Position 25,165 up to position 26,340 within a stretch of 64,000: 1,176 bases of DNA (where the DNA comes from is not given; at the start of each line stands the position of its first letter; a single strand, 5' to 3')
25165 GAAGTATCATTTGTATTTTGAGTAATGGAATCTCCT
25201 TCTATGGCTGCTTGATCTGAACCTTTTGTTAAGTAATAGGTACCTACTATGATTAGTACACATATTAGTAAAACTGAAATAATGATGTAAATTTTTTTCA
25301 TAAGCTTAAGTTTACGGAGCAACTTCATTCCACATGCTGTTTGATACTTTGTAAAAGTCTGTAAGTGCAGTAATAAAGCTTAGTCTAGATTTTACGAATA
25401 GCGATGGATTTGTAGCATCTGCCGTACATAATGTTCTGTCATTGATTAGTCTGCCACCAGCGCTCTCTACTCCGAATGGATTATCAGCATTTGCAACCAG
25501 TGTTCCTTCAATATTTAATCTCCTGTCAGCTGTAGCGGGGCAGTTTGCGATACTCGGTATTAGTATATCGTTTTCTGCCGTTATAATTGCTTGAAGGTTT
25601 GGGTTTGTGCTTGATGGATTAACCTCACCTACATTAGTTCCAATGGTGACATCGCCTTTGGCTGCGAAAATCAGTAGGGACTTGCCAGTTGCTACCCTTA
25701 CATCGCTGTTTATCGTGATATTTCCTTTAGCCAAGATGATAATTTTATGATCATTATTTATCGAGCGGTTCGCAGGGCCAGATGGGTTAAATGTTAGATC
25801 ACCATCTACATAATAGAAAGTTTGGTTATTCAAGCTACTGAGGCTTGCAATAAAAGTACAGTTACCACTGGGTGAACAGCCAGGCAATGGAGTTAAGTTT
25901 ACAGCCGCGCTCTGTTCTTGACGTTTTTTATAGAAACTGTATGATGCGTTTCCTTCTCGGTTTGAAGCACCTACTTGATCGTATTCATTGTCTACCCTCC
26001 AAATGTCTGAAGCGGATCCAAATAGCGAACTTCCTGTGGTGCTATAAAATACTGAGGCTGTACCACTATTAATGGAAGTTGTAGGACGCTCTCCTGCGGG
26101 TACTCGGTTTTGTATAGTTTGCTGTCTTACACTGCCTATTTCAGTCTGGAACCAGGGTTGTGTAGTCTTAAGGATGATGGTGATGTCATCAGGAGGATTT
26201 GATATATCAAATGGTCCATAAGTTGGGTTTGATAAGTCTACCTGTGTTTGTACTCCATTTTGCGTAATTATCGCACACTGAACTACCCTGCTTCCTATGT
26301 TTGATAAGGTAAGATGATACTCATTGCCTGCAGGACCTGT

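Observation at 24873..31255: Operon of two paralogous giant surface proteins, each followed by small membrane-anchored partner proteins, adjacent to the pilus locus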

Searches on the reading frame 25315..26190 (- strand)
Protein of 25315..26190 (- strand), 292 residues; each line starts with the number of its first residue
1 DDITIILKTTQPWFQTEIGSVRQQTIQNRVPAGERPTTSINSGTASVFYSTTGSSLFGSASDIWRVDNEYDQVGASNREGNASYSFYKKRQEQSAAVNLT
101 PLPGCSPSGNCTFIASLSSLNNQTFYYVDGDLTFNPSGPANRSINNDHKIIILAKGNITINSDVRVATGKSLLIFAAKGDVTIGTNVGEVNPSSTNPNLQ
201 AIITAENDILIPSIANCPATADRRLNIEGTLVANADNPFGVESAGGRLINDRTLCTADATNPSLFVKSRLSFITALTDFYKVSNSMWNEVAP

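Call 9: find_homologous_proteins(query=window:25315-26190:-)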
Query window:25315-26190:- (292 aa): 6 proteins with E <= 0.001 among 1318 candidates.
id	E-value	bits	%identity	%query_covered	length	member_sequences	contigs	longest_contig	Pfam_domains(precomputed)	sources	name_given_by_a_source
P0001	3.3e-75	271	52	96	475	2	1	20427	-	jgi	jgi:hypothetical protein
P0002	3.1e-74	268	51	96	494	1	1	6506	-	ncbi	-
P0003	1.5e-72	262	50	96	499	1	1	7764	-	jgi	jgi:hypothetical protein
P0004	2.7e-67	245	51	96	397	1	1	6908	-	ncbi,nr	ncbi:MAG TPA: hypothetical protein PLD54_03260 [Candidatus Levybacteria bacterium]|nr:hypothetical p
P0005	3.0e-44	170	51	59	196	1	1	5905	-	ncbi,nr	ncbi:MAG TPA: hypothetical protein PLD54_03665, partial [Candidatus Levybacteria bacterium]|nr:hypot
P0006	1.1e-39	155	36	97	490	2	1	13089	PF17210.10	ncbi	-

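Call 11: find_encoding_contigs(protein=P0001, flank=10000)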
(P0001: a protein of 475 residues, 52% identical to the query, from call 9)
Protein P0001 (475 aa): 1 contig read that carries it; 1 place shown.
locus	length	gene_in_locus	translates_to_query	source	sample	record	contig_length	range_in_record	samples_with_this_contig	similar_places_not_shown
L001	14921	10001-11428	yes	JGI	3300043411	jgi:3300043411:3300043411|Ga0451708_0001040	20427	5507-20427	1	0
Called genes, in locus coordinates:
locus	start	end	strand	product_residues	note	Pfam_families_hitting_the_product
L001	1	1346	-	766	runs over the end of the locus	PF00912:Transgly, PF00905:Transpeptidase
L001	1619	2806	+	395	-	PF00579:tRNA-synt_1b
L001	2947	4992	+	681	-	PF17191:RecG_wedge, PF01336:tRNA_anti-codon, PF00270:DEAD, PF04851:ResIII, PF07517:SecA_DEAD (faint), PF00271:Helicase_C, PF22590:Cas3-like_C_2, PF19833:RecG_dom3_C (weak)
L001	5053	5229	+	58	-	PF01783:Ribosomal_L32p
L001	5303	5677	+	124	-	PF01029:NusB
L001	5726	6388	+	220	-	PF22935:RM44_endonuclase (weak), PF14622:Ribonucleas_3_3, PF00636:Ribonuclease_3, PF00035:dsrm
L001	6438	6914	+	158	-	-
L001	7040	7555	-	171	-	-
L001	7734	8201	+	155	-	-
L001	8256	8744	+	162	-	-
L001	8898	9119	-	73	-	-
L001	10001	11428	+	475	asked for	-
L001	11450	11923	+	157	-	-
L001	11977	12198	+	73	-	PF00886:Ribosomal_S16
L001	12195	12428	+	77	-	PF13083:KH_KhpA-B, PF00013:KH_1 (weak)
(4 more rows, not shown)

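Call 14: find_encoding_contigs(protein=P0006, flank=10000)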
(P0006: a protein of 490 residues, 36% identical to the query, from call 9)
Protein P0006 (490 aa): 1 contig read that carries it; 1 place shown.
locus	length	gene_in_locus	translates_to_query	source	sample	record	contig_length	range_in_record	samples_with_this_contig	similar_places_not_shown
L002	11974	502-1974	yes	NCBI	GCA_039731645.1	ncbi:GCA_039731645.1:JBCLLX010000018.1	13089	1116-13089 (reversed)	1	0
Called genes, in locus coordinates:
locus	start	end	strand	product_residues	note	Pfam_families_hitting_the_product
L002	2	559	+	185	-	?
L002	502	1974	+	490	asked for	PF17210:SdrD_B (faint)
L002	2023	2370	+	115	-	PF05635:23S_rRNA_IVP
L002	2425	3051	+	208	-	PF00300:His_Phos_1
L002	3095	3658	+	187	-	PF01195:Pept_tRNA_hydro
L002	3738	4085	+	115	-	PF05635:23S_rRNA_IVP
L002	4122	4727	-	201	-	PF02163:Peptidase_M50 (weak)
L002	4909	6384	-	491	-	-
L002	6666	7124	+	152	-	-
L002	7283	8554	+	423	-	PF00575:S1, PF24685:OB_RRP5_4th (weak)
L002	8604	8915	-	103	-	PF05635:23S_rRNA_IVP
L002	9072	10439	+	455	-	PF18073:Zn_ribbon_LapB, PF06745:ATPase, PF03796:DnaB_C, PF13481:AAA_25, PF01637:ATPase_2 (weak), PF09848:SLFN-g3_helicase (weak), PF13173:AAA_14 (faint), PF20720:nSTAND3 (weak), +1 more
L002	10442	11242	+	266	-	-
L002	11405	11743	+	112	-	PF05973:Gp49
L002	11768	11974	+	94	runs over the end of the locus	PF13560:HTH_31, PF01381:HTH_3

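Call 15: find_encoding_contigs(protein=P0004, flank=10000)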
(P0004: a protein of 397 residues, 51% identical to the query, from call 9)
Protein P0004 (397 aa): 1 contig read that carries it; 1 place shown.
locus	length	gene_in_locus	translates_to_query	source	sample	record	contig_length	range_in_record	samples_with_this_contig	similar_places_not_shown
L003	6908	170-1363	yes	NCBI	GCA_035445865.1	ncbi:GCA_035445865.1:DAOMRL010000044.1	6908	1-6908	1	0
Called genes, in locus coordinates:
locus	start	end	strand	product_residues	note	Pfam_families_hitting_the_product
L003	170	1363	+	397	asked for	-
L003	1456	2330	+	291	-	PF00009:GTP_EFTU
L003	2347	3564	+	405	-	PF22042:EF-G_D2, PF03144:GTP_EFTU_D2, PF14492:EFG_III, PF16658:RF3_C, PF03764:EFG_IV, PF00679:EFG_C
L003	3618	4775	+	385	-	PF24948:Citrate_synth_N, PF16114:Citrate_bind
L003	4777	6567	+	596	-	PF00549:Ligase_CoA, PF13607:Succ_CoA_lig (faint), PF00285:Citrate_synt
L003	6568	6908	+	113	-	?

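Call 16: find_encoding_contigs(protein=P0003, flank=10000)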
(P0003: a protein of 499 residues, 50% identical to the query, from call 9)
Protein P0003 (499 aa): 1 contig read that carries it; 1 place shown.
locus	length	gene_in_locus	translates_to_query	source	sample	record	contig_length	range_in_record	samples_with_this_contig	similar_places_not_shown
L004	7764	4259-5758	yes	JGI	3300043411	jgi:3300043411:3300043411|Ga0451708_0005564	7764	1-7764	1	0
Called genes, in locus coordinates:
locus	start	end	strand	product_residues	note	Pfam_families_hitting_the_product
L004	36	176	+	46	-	-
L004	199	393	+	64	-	-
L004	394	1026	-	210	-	PF00160:Pro_isomerase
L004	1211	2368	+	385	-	-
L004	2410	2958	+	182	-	-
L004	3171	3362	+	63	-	-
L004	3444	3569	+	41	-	-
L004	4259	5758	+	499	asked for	-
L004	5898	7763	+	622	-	?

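Call 17: find_encoding_contigs(protein=P0002, flank=10000)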
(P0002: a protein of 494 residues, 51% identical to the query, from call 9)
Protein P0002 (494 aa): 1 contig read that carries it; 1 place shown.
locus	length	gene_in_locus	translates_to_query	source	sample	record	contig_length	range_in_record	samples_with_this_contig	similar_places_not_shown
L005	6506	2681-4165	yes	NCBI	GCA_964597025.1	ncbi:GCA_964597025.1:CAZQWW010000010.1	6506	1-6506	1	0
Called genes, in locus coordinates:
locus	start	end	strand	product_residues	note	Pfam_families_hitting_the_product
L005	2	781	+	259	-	?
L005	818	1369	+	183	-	-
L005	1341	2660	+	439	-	-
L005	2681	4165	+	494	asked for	-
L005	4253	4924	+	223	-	-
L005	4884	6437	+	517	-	-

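Call 27: find_homologous_proteins(query=A4, max_evalue=0.01)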
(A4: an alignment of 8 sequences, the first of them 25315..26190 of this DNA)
Query A4 (8 sequences) (292 aa, profile of the alignment): 23 proteins with E <= 0.01 among 8000 candidates.
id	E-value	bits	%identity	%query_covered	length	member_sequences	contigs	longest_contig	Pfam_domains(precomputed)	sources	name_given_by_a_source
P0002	5.7e-141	487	51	96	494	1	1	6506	-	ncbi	-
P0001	8.0e-140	483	52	96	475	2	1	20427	-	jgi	jgi:hypothetical protein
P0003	6.3e-139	480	50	96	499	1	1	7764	-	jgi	jgi:hypothetical protein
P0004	1.9e-128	446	51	96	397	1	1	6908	-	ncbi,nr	ncbi:MAG TPA: hypothetical protein PLD54_03260 [Candidatus Levybacteria bacterium]|nr:hypothetical p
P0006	1.5e-108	380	36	97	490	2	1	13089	PF17210.10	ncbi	-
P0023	3.9e-95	336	38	100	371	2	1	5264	PF17210.10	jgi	jgi:hypothetical protein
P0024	5.3e-87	310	35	99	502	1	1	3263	-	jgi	-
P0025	2.2e-83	298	34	100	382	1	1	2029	-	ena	-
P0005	1.1e-82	296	51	59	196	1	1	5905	-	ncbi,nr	ncbi:MAG TPA: hypothetical protein PLD54_03665, partial [Candidatus Levybacteria bacterium]|nr:hypot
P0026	2.2e-80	288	34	99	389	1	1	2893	-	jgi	-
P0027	4.5e-80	287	39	98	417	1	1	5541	-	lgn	-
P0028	5.1e-80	287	35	96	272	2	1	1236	-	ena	-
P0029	5.3e-75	270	32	91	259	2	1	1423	-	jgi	-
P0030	3.1e-74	268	36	98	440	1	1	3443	-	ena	-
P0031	5.4e-72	260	42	92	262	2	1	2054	-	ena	-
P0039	1.8e-6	45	27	68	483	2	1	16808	-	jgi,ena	-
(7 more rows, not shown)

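Call 28: search_protein_families(library=pfam, alignment_id=A4, max_evalue=1)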
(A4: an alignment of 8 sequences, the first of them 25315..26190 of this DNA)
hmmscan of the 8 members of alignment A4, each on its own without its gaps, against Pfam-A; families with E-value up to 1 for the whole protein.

A. member 1, window:25315-26190:- (292 aa): 1 family
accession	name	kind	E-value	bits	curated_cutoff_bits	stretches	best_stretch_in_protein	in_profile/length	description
PF23981.1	DUF7305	-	0.0066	16.8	27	1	126-207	51-129/185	Domain of unknown function (DUF7305)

B. families by the number of members that match (of 8 scanned): 2 families
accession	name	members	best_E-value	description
PF23981.1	DUF7305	4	0.00054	Domain of unknown function (DUF7305)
PF14289.11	DUF4369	1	0.066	Domain of unknown function (DUF4369)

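Call 29: search_solved_structures(query=A4, max_evalue=10, show_alignments=2)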
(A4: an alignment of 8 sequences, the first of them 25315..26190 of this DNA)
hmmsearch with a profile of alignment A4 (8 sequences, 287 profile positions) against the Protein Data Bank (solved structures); distinct sequences matched with E-value up to 10: 2.
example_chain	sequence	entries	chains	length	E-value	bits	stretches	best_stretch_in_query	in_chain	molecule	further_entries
6r48_A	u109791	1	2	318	0.79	12.1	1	204-231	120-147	Light-dependent protochlorophyllide reductase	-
6l1g_A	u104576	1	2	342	0.88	11.9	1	204-231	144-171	Light-dependent protochlorophyllide reductase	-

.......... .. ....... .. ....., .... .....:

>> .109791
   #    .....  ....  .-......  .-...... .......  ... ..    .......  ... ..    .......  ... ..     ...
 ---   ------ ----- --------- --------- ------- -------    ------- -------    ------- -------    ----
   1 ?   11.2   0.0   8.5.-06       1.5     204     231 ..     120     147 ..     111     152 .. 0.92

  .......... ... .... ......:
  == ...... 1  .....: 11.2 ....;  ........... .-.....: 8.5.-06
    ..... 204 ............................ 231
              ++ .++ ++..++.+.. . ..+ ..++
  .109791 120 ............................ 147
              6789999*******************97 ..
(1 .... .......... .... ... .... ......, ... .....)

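Call 42: find_related_loci(query=A4, collection=genome_contigs, flank=10000)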
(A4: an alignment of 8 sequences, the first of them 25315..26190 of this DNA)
Query A4 (292 aa) in genome_contigs; peptide patterns used: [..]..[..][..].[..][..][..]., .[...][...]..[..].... (x = any residue, [..] = any of these).
99 stretches matched a pattern; 31 encode a relative of the query (tblastn E <= 1e-3); 30 distinct loci.
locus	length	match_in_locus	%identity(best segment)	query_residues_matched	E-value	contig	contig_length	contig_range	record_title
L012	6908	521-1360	51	12-292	9e-72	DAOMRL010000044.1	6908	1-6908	MAG TPA_asm: Candidatus Levyibacteriota bacterium isolate AMR_MDS_5809 NODE_2681_length_6908_cov_3.198745, whole genome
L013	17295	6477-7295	40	12-292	4e-60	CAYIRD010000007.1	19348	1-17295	MAG TPA_asm: uncultured Gammaproteobacteria bacterium isolate ERP119705_co24_323 genome assembly, contig: NODE_3203_leng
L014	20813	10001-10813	43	13-292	2e-56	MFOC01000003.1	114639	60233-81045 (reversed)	MAG: Candidatus Levybacteria bacterium RIFCSPHIGHO2_02_FULL_40_18 rifcsphigho2_02_scaffold_170, whole genome shotgun seq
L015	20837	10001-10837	39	4-292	2e-56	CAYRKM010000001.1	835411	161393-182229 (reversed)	MAG TPA_asm: uncultured Gammaproteobacteria bacterium isolate SRP292972_co1_108 genome assembly, contig: NODE_7_length_8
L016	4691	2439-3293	38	4-292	3e-51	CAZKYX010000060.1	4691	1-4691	MAG TPA_asm: uncultured Gammaproteobacteria bacterium isolate SRP286056_co1_17 genome assembly, contig: NODE_27412_lengt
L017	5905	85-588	51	121-292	2e-47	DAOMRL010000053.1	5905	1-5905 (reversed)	MAG TPA_asm: Candidatus Levyibacteriota bacterium isolate AMR_MDS_5809 NODE_3342_length_5905_cov_3.230085, whole genome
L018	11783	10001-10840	37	2-292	2e-46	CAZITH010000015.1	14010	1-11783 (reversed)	MAG TPA_asm: uncultured Gammaproteobacteria bacterium isolate SRP135725_co1_94 genome assembly, contig: NODE_5861_length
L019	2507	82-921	35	2-292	3e-46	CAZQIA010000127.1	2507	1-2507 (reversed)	MAG TPA_asm: uncultured Gammaproteobacteria bacterium isolate SRP173033_co3_77 genome assembly, contig: NODE_77707_lengt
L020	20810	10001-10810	36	11-292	2e-45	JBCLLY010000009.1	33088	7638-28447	Candidatus Levyibacteriota bacterium isolate SLM_LV1_02b-C10 Node_9_length_33088_cov_42.400355, whole genome shotgun seq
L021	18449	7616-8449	37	4-292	2e-43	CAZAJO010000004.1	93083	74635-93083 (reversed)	MAG TPA_asm: uncultured Gammaproteobacteria bacterium isolate SRP342105_co1_429 genome assembly, contig: NODE_284_length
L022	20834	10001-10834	36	4-292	3e-43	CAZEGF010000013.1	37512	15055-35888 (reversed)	MAG TPA_asm: uncultured Gammaproteobacteria bacterium isolate SRP135725_co2_582 genome assembly, contig: k141_10591, who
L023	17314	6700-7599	35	3-292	2e-43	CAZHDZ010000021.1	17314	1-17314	MAG TPA_asm: uncultured Gammaproteobacteria bacterium isolate SRP286056_co1_222 genome assembly, contig: NODE_3968_lengt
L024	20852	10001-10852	38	3-292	4e-42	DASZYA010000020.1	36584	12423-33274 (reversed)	MAG TPA_asm: Patescibacteria group bacterium isolate SMAG_U6198 k141_825657, whole genome shotgun sequence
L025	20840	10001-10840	36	12-292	3e-41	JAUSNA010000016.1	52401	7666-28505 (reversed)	MAG: Candidatus Levyibacteriota bacterium isolate E19_metabat.bin.104 E19_k141_500035, whole genome shotgun sequence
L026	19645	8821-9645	39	13-292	6e-40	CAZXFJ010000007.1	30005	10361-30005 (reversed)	MAG TPA_asm: uncultured Gammaproteobacteria bacterium isolate SRP292972_co1_15 genome assembly, contig: NODE_761_length_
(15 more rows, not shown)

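Call 80: find_encoding_contigs(protein=P0039, flank=6000, max_places=2)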
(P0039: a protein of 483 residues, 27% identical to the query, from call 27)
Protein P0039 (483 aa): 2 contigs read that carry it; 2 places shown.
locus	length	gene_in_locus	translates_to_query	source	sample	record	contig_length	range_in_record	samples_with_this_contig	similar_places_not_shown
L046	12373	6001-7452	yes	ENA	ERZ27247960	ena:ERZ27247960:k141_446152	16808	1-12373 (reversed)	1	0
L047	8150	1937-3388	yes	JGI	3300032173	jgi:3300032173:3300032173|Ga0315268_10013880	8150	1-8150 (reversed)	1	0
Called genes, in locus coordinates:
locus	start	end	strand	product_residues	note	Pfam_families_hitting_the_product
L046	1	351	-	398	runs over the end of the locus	PF09992:NAGPA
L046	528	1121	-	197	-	PF00565:SNase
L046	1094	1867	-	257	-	PF00561:Abhydrolase_1, PF12146:Hydrolase_4 (faint), PF12697:Abhydrolase_6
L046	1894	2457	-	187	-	PF08207:EFP_N, PF01132:EFP, PF09285:Elong-fact-P_C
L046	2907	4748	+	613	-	-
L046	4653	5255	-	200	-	-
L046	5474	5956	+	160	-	-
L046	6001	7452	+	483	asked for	-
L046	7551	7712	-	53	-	-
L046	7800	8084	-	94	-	-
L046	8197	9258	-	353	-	PF00152:tRNA-synt_2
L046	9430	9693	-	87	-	PF18893:DUF5652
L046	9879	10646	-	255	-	PF00160:Pro_isomerase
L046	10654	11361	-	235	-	PF13624:SurA_N_3, PF09312:SurA_N (faint)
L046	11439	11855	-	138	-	PF01243:PNPOx_N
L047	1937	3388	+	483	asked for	-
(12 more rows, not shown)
